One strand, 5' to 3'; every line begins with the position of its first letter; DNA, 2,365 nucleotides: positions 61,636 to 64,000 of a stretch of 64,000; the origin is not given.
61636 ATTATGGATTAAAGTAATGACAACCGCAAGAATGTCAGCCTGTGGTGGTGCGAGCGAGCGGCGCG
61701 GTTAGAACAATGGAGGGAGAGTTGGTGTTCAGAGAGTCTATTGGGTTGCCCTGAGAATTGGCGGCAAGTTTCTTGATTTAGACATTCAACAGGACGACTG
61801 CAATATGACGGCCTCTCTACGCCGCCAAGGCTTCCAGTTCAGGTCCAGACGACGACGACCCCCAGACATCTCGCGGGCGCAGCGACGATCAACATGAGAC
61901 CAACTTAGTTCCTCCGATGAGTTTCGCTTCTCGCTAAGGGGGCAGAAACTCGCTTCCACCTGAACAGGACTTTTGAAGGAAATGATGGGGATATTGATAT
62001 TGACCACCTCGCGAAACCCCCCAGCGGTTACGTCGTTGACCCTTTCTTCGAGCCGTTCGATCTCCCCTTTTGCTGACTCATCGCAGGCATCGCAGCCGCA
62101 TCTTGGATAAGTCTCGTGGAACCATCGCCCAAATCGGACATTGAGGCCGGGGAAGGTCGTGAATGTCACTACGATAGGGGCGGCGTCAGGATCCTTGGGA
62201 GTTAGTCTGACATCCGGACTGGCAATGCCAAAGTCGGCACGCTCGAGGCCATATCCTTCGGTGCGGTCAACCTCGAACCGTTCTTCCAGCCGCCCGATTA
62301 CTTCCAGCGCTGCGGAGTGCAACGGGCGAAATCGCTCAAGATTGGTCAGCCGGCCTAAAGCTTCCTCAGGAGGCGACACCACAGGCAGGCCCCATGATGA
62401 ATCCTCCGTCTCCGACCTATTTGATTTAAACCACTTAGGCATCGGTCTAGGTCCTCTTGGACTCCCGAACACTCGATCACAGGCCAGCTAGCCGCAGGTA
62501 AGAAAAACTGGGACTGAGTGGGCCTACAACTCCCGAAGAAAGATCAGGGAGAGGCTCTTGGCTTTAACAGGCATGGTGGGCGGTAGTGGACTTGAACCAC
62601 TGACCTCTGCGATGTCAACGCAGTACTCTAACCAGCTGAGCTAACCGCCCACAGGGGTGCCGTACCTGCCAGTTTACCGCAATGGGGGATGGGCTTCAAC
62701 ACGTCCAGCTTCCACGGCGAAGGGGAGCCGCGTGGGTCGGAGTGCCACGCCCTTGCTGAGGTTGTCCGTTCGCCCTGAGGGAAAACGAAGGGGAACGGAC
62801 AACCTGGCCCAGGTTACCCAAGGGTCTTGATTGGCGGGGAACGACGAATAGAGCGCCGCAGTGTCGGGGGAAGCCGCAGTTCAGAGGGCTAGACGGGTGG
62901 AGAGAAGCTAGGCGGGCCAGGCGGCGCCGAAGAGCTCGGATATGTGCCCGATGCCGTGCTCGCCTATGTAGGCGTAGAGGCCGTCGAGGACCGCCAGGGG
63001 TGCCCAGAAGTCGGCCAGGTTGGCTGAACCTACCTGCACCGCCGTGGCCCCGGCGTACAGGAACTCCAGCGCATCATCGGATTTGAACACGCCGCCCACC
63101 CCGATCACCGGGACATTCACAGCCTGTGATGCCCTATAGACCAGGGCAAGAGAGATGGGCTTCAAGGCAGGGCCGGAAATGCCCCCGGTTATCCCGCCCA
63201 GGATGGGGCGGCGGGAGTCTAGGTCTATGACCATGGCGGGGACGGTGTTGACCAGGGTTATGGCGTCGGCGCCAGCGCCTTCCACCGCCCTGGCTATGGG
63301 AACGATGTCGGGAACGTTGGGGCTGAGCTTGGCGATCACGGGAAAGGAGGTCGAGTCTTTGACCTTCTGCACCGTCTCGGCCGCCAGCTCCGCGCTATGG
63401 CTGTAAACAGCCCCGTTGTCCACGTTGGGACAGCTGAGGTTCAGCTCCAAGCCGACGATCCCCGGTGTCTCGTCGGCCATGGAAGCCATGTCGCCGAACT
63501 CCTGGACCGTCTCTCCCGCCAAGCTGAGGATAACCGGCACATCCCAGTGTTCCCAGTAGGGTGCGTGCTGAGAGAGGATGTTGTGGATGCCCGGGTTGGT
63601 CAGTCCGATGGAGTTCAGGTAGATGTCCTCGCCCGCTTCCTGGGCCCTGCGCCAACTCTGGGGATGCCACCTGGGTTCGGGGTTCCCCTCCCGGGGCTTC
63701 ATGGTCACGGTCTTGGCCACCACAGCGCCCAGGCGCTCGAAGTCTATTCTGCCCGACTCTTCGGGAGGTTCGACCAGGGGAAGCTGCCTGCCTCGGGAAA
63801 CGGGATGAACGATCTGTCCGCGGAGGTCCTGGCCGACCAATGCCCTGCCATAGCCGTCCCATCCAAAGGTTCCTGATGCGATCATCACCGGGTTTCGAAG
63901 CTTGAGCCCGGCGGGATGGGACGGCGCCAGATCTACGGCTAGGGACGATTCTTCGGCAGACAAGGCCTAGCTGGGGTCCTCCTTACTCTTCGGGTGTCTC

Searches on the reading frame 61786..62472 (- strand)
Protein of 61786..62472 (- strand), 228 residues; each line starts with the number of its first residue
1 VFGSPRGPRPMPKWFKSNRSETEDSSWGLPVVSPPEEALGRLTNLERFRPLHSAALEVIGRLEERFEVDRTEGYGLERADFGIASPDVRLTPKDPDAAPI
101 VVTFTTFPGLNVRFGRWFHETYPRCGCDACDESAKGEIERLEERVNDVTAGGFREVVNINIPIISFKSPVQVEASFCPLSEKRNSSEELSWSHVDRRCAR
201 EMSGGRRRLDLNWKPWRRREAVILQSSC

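Call 77: search_protein_families(library=pfam, proteins=[window:61786-62472:-], max_evalue=0.001)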
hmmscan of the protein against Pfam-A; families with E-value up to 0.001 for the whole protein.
window:61786-62472:- (228 aa): 1 family
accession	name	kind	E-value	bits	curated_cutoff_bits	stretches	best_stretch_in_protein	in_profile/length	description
PF19736.4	DUF6226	-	1.9e-37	129.4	26.8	1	26-219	14-204/205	Family of unknown function (DUF6226)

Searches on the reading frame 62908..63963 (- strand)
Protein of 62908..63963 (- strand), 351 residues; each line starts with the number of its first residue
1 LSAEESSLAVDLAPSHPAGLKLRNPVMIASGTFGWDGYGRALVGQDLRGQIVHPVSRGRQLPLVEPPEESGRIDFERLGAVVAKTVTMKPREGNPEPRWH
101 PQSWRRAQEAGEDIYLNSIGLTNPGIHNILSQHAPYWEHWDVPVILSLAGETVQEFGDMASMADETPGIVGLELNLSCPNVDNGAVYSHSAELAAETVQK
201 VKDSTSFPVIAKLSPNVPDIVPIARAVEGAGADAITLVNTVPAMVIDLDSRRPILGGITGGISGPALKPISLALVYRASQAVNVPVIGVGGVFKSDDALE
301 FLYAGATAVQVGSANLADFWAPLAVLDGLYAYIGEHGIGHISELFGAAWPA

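Call 77: search_protein_families(library=pfam, proteins=[window:62908-63963:-], max_evalue=0.001)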
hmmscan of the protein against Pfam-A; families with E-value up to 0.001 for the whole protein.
window:62908-63963:- (351 aa): 3 families
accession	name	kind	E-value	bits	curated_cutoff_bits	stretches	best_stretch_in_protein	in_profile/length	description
PF01180.27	DHO_dh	-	4.9e-60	203.6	27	1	69-329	28-287/291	Dihydroorotate dehydrogenase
PF01207.24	Dus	-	7.4e-10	38.9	20.4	1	142-317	54-219/311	Dihydrouridine synthase (Dus)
PF03060.21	NMO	-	3.9e-06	26.9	28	1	256-316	164-226/331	Nitronate monooxygenase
